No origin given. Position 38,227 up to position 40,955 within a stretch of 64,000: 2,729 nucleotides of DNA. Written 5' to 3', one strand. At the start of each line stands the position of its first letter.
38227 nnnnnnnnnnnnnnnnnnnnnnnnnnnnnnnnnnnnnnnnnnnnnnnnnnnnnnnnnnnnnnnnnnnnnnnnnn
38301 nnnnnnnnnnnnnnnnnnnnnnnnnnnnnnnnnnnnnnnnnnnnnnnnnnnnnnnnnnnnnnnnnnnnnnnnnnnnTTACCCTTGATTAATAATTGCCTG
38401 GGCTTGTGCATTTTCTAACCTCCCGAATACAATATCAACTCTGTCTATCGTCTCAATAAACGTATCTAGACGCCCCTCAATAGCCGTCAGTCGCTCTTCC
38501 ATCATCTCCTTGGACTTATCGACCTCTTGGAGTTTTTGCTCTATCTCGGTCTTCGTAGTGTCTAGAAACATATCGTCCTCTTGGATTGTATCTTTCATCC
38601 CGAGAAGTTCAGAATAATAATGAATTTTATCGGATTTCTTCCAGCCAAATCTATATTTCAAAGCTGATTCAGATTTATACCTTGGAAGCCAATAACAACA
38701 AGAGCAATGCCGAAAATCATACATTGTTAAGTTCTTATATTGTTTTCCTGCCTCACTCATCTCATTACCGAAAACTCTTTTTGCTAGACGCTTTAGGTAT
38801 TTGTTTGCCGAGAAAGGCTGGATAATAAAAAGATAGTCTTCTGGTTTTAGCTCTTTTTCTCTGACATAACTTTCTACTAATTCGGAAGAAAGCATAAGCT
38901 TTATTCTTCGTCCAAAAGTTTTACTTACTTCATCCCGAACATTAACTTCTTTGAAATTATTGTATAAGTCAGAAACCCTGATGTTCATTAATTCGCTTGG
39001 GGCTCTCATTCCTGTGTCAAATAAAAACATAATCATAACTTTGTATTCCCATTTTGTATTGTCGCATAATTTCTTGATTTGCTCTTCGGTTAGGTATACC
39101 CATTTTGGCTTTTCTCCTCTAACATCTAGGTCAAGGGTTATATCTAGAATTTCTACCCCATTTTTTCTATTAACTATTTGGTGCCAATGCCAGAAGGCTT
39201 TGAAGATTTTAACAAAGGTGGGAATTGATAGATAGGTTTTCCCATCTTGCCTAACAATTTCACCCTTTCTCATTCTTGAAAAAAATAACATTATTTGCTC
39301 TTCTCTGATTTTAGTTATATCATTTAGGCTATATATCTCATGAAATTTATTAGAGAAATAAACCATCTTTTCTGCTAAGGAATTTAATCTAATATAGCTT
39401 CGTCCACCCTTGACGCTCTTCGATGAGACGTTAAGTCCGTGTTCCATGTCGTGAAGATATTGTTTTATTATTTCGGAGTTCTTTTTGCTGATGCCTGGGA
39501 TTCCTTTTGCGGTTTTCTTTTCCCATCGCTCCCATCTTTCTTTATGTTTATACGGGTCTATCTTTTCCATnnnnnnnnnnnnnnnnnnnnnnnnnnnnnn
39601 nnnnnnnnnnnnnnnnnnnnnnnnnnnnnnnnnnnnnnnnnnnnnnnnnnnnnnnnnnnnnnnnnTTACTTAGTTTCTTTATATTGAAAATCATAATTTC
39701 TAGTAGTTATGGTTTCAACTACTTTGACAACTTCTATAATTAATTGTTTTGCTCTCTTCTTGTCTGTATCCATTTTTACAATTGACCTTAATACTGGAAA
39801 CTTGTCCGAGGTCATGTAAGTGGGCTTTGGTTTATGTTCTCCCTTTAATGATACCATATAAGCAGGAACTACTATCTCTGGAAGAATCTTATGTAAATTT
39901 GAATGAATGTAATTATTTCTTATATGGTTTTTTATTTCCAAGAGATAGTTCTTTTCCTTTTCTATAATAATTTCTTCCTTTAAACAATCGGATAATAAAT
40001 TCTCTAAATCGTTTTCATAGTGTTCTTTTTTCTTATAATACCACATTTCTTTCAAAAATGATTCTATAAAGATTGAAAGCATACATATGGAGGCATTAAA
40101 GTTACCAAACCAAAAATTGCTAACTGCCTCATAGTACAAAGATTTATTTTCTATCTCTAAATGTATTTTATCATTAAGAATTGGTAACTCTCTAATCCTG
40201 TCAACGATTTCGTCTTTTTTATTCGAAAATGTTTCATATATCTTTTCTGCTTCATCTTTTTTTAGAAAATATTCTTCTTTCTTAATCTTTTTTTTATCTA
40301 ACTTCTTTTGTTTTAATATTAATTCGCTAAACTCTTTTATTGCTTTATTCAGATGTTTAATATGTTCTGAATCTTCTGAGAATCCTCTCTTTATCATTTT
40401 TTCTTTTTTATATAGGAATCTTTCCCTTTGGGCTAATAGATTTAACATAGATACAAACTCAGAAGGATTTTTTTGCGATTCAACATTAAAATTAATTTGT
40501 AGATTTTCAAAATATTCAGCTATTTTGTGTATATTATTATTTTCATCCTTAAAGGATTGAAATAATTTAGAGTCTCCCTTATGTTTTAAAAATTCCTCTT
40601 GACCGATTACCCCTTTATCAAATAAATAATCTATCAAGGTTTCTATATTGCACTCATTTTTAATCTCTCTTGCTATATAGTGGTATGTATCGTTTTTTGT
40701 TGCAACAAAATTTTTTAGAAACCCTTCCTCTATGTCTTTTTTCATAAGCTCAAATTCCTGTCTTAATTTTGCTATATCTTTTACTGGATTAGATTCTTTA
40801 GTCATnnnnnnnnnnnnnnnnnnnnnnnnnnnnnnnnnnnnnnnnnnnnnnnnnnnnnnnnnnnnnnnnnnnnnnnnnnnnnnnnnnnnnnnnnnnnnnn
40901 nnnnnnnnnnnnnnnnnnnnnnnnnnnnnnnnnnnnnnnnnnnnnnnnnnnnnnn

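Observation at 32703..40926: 8.2-kb integrated element in tRNA-Glu bounded by a 12-bp direct repeat, with unrecognisable cargo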

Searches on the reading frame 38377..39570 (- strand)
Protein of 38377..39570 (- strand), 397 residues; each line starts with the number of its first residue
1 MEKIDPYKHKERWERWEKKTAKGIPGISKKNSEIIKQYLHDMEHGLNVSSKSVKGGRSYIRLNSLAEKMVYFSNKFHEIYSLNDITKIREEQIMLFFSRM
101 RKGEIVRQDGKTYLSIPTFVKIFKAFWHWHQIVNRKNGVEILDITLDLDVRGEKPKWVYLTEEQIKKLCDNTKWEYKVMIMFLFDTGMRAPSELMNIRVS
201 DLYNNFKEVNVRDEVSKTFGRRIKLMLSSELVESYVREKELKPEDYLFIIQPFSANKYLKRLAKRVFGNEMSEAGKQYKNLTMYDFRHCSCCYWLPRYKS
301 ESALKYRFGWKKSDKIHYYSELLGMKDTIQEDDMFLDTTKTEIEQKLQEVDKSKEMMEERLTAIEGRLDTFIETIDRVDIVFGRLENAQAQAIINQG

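Call 9: search_protein_families(library=pfam, max_evalue=0.1, proteins=[window:38377-39570:-])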
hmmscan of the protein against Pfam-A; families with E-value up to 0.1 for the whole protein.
window:38377-39570:- (397 aa): 3 families
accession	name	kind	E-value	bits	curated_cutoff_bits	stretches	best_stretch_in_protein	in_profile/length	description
PF00589.27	Phage_integrase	-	5.1e-13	49.6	27.1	1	159-320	2-166/172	Phage integrase family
PF10779.14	XhlA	-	0.054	14.1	34.7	0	161-177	37-53/67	Haemolysin XhlA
PF22939.2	GPIID_WHD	-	0.092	13.6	27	0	121-170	11-56/90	GPI inositol-deacylase, winged helix domain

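Call 11: search_protein_families(library=phrogs, max_evalue=0.01, proteins=[window:38377-39570:-])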
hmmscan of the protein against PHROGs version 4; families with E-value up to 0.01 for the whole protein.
window:38377-39570:- (397 aa): 2 families
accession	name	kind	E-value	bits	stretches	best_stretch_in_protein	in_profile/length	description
phrog_1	-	integration and excision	5.8e-19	69.8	1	30-344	165-460/611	integrase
phrog_216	-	integration and excision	5.9e-14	52.9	1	158-322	54-224/301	integrase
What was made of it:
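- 38377..39570 (-): Tyrosine integrase, intact (397 aa). PF00589 5e-13 (call 9) and phrog_1 6e-19 (call 11).
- Checked: The ORF at 38377-39570(-) matches PF00589 (5e-13, 49.6 bits against a cutoff of 27.1) and phrog_1 'integrase' (6e-19) (calls 9, 11).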

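Call 12: find_encoding_contigs(protein=window:38377-39570:-, flank=10000, max_places=10)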
Protein window:38377-39570:- (397 aa): 3 contigs read that carry it; 1 place shown.
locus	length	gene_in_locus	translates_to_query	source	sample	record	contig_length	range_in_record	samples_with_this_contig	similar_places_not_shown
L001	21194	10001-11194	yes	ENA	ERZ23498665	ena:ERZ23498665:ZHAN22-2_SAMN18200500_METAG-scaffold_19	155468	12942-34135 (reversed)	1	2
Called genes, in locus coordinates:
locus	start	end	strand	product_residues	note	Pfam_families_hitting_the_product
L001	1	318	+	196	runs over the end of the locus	PF03876:SHS2_Rpb7-N, PF00575:S1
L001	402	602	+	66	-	PF06093:Spt4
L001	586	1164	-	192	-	-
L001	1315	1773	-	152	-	-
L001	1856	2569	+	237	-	PF01978:TrmB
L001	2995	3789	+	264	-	PF02616:SMC_ScpA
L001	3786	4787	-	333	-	PF08903:DUF1846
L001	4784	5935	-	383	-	PF00152:tRNA-synt_2 (weak), PF13393:tRNA-synt_His, PF01409:tRNA-synt_2d (faint), PF00587:tRNA-synt_2b (weak), PF03129:HGTP_anticodon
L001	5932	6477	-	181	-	PF01725:Ham1p_like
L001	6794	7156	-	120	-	-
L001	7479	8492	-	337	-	PF01028:Topoisom_I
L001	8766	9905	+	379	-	-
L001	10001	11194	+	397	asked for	PF00589:Phage_integrase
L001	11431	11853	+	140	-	-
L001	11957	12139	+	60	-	-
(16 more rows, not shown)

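Call 25: find_related_loci(query=window:38377-39570:-, collection=viral_contigs, flank=10000)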
Query window:38377-39570:- (397 aa) in viral_contigs; peptide patterns used: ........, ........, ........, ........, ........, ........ (x = any residue, [..] = any of these).
7 stretches matched a pattern, but none encodes a relative of the query by tblastn (E <= 1e-3).

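Call 87: search_protein_families(library=ncbifam, max_evalue=0.05, proteins=[window:38377-39570:-])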
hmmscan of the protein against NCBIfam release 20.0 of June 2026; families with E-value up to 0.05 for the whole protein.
window:38377-39570:- (397 aa): 3 families
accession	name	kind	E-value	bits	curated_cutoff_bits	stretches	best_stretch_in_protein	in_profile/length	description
NF040815.2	recomb_XerA_Arch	equivalog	1.9e-12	47.3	220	1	73-306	24-238/263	site-specific tyrosine recombinase/integron integrase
TIGR02249.1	integrase_gron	subfamily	5.9e-06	25.9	265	1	151-269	91-207/315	integron integrase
TIGR02224.1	recomb_XerC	equivalog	0.00028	20.4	335.15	1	77-289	33-244/295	tyrosine recombinase XerC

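Call 97: search_dna_similar(query=window:38377-39570:-, collection=phages, mode=protein, max_rows=10)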
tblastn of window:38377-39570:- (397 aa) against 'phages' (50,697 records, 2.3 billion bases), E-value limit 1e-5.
No match.

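Call 99: search_dna_similar(query=window:38377-39570:-, collection=plasmids, mode=protein, max_rows=10)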
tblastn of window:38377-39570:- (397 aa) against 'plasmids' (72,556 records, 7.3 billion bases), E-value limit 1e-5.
No match.

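Call 100: find_homologous_proteins(query=window:38377-39570:-, max_evalue=1e-20)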
Query window:38377-39570:- (397 aa): 2291 proteins with E <= 1e-20 among 5326 candidates; the best 120 are listed.
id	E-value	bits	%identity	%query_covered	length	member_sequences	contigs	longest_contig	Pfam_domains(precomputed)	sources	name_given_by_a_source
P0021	3.1e-265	897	100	100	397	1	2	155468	PF00589.28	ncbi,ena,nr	ncbi:tyrosine-type recombinase/integrase [Candidatus Pacearchaeota archaeon]|nr:tyrosine-type recomb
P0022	2.7e-255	864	96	100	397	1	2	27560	PF00589.28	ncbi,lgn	-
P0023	3.4e-224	762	82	100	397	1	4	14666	PF00589.28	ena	-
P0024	5.8e-221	751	81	99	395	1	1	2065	PF00589.28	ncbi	ncbi:tyrosine-type recombinase/integrase [Bacteroidota bacterium]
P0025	6.3e-221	751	81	98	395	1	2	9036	PF00589.28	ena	-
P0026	4.0e-196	670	73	97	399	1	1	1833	PF00589.28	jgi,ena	-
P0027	3.2e-184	630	70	96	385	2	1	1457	PF00589.28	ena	-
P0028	2.4e-182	624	69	97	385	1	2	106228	PF00589.28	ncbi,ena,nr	ncbi:tyrosine-type recombinase/integrase [Candidatus Pacearchaeota archaeon]|nr:tyrosine-type recomb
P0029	4.2e-182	623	68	96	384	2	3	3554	PF00589.28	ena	-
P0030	5.1e-173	593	68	95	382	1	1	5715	-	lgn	-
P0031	1.4e-170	585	65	96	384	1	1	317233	-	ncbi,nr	ncbi:Phage integrase family protein [uncultured archaeon]|nr:Phage integrase family protein [uncultu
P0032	4.1e-170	584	68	92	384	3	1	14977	-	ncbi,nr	ncbi:MAG: tyrosine-type recombinase/integrase [Nanoarchaeota archaeon]|nr:tyrosine-type recombinase/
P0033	1.9e-168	578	66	95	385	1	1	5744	PF00589.28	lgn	-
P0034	2.5e-168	578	64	96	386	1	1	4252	-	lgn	-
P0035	3.1e-168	578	64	97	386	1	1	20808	PF00589.28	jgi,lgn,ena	-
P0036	6.3e-168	577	64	96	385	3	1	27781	PF00589.28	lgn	-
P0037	1.4e-167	576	66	92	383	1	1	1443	PF00589.28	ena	-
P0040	1.9e-166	572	65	95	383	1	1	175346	PF00589.28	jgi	jgi:integrase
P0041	1.9e-166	572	65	97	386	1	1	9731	PF00589.28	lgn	-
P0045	3.5e-166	571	63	95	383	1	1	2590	PF00589.28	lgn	-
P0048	9.7e-166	570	65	95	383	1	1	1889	PF00589.28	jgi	-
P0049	1.4e-165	569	66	92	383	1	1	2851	PF00589.28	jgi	jgi:hypothetical protein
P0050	1.5e-165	569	65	94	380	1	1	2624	PF00589.28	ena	-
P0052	5.1e-165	567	62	96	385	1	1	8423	PF00589.28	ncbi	-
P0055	1.4e-164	566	63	97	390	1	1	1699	PF00589.28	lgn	-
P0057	1.5e-164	566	63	95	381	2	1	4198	PF00589.28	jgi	jgi:integrase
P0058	2.4e-164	565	62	97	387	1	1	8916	PF00589.28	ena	-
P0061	4.8e-164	564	63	95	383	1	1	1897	PF00589.28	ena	-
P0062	4.8e-164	564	64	94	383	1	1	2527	PF00589.28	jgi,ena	-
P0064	6.3e-164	564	63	96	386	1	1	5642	PF00589.28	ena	-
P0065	6.5e-164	564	63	94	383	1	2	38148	PF00589.28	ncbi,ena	ncbi:MAG: site-specific integrase [Nanoarchaeota archaeon]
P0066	7.2e-164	563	64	93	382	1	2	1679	PF00589.28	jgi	jgi:hypothetical protein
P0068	1.0e-163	563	62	95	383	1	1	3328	PF00589.28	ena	-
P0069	1.2e-163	563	64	96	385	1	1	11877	PF00589.28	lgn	-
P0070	1.2e-163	563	63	94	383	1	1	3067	PF00589.28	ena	-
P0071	2.0e-163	562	64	95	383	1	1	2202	PF00589.28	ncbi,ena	-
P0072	2.1e-163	562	63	96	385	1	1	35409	PF00589.28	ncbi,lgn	-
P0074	2.7e-163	561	66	92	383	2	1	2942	PF00589.28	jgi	jgi:integrase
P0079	9.6e-163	560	62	95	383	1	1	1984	PF00589.28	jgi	jgi:integrase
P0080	1.2e-162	559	64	95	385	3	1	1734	PF00589.28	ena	-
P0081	1.2e-162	559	66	90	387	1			PF00589.28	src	-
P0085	2.7e-162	558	62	95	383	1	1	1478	PF00589.28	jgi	jgi:hypothetical protein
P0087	2.9e-162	558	62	95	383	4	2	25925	PF00589.28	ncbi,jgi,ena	ncbi:MAG: tyrosine-type recombinase/integrase [Candidatus Pacearchaeota archaeon]|jgi:integrase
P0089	5.5e-162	557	62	95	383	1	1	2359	PF00589.28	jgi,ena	-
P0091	6.0e-162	557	65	92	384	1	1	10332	PF00589.28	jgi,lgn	jgi:integrase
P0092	6.3e-162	557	62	96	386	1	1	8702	PF00589.28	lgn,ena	-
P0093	6.8e-162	557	61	95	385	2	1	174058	PF00589.28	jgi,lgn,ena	-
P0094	8.0e-162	557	63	95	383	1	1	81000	PF00589.28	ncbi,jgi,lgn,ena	ncbi:MAG: tyrosine-type recombinase/integrase [Candidatus Pacearchaeota archaeon]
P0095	8.1e-162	557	63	94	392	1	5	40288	PF00589.28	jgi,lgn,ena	-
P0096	8.3e-162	557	60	95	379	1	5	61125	PF00589.28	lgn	-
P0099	1.4e-161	556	64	92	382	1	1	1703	PF00589.28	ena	-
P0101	2.2e-161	555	63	95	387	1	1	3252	PF00589.28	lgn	-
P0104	6.3e-161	554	64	95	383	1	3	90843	PF00589.28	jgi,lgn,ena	-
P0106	7.0e-161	554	62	95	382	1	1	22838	PF00589.28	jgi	jgi:hypothetical protein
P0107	7.1e-161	554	62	95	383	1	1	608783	PF00589.28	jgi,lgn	jgi:integrase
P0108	8.3e-161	553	63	94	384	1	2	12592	PF00589.28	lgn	-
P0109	8.5e-161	553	63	93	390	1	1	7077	PF00589.28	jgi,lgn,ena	-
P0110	8.7e-161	553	63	95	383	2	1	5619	PF00589.28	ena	-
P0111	1.0e-160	553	61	95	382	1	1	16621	PF00589.28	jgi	jgi:hypothetical protein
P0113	1.2e-160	553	64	96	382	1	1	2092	PF00589.28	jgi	jgi:integrase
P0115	2.2e-160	552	65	91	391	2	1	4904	PF00589.28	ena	-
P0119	4.2e-160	551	64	92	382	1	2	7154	PF00589.28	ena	-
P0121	5.8e-160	551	62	95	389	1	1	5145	PF00589.28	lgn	-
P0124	1.1e-159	550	64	95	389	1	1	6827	PF00589.28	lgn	-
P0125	1.1e-159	550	64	96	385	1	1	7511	PF00589.28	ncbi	-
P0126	1.2e-159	550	60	96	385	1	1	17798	PF00589.28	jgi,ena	-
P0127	1.4e-159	549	62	95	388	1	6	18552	PF00589.28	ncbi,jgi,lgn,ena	-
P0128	1.8e-159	549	61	96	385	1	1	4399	PF00589.28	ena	-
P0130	2.5e-159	548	65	92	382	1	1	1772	PF00589.28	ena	-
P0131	2.6e-159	548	61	95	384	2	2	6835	PF00589.28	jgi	jgi:integrase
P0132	2.8e-159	548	64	95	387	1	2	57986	PF00589.28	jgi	jgi:hypothetical protein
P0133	2.9e-159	548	61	95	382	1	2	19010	PF00589.28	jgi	jgi:hypothetical protein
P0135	3.6e-159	548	60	98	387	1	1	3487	PF00589.28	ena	-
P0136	3.8e-159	548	62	96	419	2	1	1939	PF00589.28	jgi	-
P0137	4.3e-159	548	62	95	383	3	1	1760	PF00589.28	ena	-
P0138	4.4e-159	548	62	95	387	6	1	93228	PF00589.28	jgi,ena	-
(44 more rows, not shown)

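Call 101: find_encoding_contigs(protein=P0023, flank=10000, max_places=4)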
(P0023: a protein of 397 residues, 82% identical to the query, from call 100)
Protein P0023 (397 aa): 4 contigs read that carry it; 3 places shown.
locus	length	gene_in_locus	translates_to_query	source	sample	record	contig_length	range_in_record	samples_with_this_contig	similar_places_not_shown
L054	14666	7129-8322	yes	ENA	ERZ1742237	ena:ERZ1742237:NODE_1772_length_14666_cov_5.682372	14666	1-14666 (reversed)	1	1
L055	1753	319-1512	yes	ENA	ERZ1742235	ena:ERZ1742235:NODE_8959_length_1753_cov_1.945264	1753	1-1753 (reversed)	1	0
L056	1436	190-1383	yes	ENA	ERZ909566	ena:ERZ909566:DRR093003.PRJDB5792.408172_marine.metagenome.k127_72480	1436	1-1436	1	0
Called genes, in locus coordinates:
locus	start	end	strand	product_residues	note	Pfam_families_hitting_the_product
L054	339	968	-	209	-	PF09778:Guanylate_cyc_2, PF13529:Peptidase_C39_2 (weak), PF11814:DUF3335 (weak)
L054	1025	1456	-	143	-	-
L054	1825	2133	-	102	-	PF00338:Ribosomal_S10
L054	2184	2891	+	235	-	PF00565:SNase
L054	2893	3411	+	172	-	PF01569:PAP2, PF14378:PAP2_3 (weak)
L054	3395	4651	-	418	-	PF01136:Peptidase_U32, PF03144:GTP_EFTU_D2 (faint)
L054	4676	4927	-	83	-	-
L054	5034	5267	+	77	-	-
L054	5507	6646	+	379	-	-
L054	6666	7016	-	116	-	-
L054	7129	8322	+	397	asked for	PF00589:Phage_integrase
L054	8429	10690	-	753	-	-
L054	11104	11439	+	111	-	-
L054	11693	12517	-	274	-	PF18884:TSP3_bac (weak)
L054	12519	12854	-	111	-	-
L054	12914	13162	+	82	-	-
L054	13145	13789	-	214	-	-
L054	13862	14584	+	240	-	-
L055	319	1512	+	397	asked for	PF00589:Phage_integrase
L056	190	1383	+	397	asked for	PF00589:Phage_integrase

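Call 102: find_encoding_contigs(protein=P0025, flank=10000, max_places=4)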
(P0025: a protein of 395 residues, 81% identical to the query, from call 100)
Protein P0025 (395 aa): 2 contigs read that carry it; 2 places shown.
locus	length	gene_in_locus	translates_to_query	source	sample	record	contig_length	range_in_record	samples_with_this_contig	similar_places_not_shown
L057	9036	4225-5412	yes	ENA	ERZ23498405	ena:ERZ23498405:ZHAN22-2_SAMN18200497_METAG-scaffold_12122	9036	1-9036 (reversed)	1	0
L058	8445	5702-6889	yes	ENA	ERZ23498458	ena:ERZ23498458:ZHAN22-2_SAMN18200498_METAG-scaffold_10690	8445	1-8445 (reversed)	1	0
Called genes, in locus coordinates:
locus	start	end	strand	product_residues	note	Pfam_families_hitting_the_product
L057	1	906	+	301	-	?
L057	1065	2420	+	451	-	PF02310:B12-binding, PF04055:Radical_SAM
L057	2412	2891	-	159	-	PF05014:Nuc_deoxyrib_tr (weak)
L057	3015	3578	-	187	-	-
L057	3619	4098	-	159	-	-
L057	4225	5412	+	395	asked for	PF00589:Phage_integrase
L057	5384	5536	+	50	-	-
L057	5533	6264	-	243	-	-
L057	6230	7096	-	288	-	PF04471:Mrr_cat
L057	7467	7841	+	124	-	-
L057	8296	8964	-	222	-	-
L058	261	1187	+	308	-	PF02661:Fic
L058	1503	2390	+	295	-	PF02661:Fic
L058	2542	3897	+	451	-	PF02310:B12-binding, PF04055:Radical_SAM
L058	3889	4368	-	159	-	PF05014:Nuc_deoxyrib_tr (weak)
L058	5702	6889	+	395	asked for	PF00589:Phage_integrase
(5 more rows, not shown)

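Call 115: search_protein_families(library=pfam, max_evalue=0.01, proteins=[L054:8429-10690:-])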
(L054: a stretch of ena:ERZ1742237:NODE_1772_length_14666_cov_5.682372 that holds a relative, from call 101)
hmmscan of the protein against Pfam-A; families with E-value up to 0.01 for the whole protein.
L054:8429-10690:- (753 aa): 0 families

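Call 122: search_protein_families(library=pfam, max_evalue=0.001, proteins=[L057:5533-6264:-])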
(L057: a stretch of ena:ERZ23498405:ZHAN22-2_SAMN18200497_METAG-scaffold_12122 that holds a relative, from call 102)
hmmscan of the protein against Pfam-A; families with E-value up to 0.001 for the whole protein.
L057:5533-6264:- (243 aa): 0 families

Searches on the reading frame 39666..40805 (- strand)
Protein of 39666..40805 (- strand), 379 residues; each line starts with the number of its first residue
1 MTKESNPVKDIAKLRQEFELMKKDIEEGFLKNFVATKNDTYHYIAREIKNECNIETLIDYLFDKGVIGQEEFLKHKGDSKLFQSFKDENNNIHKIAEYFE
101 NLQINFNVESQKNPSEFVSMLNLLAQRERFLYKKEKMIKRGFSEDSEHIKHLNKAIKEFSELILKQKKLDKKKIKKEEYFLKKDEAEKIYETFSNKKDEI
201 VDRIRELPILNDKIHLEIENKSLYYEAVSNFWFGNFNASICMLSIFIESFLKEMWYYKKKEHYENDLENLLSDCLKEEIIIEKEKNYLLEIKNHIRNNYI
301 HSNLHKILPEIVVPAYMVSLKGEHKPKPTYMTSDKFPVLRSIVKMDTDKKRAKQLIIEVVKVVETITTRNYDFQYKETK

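Call 9: search_protein_families(library=pfam, max_evalue=0.1, proteins=[window:39666-40805:-])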
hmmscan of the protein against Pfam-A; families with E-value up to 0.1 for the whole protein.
window:39666-40805:- (379 aa): 2 families
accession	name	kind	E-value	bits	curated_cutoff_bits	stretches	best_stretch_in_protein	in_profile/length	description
PF13643.11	DUF4145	-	0.0015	19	23.1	1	227-304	3-72/88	Domain of unknown function (DUF4145)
PF09851.14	SHOCT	-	0.017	15.3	27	0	61-76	9-24/28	Short C-terminal domain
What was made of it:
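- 39666..40805 (-): e379: coiled-coil protein with a HEPN-like C-terminal region, in the variable slot between the integrase and the tRNA. DUF4145 E=0.0015, below cutoff (call 9).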

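Call 11: search_protein_families(library=phrogs, max_evalue=0.01, proteins=[window:39666-40805:-])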
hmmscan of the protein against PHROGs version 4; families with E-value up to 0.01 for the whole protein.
window:39666-40805:- (379 aa): 1 family
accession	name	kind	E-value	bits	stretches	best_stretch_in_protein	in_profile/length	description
phrog_1642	-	head and packaging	0.0077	17.2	0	31-128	19-111/152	virion structural protein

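Call 39: search_protein_families(library=padloc, max_evalue=0.01, proteins=[window:39666-40805:-])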
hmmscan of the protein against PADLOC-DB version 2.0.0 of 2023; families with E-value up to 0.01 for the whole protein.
window:39666-40805:- (379 aa): 0 families

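Call 87: search_protein_families(library=ncbifam, max_evalue=0.05, proteins=[window:39666-40805:-])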
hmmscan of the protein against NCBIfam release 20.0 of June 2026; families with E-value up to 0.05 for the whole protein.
window:39666-40805:- (379 aa): 0 families

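Call 89: search_solved_structures(query=window:39666-40805:-, max_evalue=1)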
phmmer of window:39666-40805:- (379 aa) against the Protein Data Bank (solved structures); distinct sequences matched with E-value up to 1: 1.
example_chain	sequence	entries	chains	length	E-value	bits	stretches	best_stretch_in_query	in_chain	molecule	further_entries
2www_A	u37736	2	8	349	0.65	12.5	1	109-213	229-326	METHYLMALONIC ACIDURIA TYPE A PROTEIN, MITOCHONDRIAL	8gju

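Call 110: find_encoding_contigs(protein=window:39666-40805:-, flank=10000, max_places=10)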
Protein window:39666-40805:- (379 aa): 4 contigs read that carry it; 2 places shown.
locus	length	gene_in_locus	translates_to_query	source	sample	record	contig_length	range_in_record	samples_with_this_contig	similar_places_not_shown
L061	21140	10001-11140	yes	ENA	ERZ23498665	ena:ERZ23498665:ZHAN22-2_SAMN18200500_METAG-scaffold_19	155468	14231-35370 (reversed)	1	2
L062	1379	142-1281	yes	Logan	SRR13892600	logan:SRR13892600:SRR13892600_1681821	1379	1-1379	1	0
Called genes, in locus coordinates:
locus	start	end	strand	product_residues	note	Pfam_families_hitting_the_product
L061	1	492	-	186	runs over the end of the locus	-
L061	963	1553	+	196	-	PF03876:SHS2_Rpb7-N, PF00575:S1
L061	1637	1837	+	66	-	PF06093:Spt4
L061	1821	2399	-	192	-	-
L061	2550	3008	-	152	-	-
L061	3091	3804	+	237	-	PF01978:TrmB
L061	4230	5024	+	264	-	PF02616:SMC_ScpA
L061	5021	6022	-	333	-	PF08903:DUF1846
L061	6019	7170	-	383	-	PF00152:tRNA-synt_2 (weak), PF13393:tRNA-synt_His, PF01409:tRNA-synt_2d (faint), PF00587:tRNA-synt_2b (weak), PF03129:HGTP_anticodon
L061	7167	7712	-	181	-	PF01725:Ham1p_like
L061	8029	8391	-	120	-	-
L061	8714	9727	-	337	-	PF01028:Topoisom_I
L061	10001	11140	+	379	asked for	-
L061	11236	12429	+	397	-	PF00589:Phage_integrase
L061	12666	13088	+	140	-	-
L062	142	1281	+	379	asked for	-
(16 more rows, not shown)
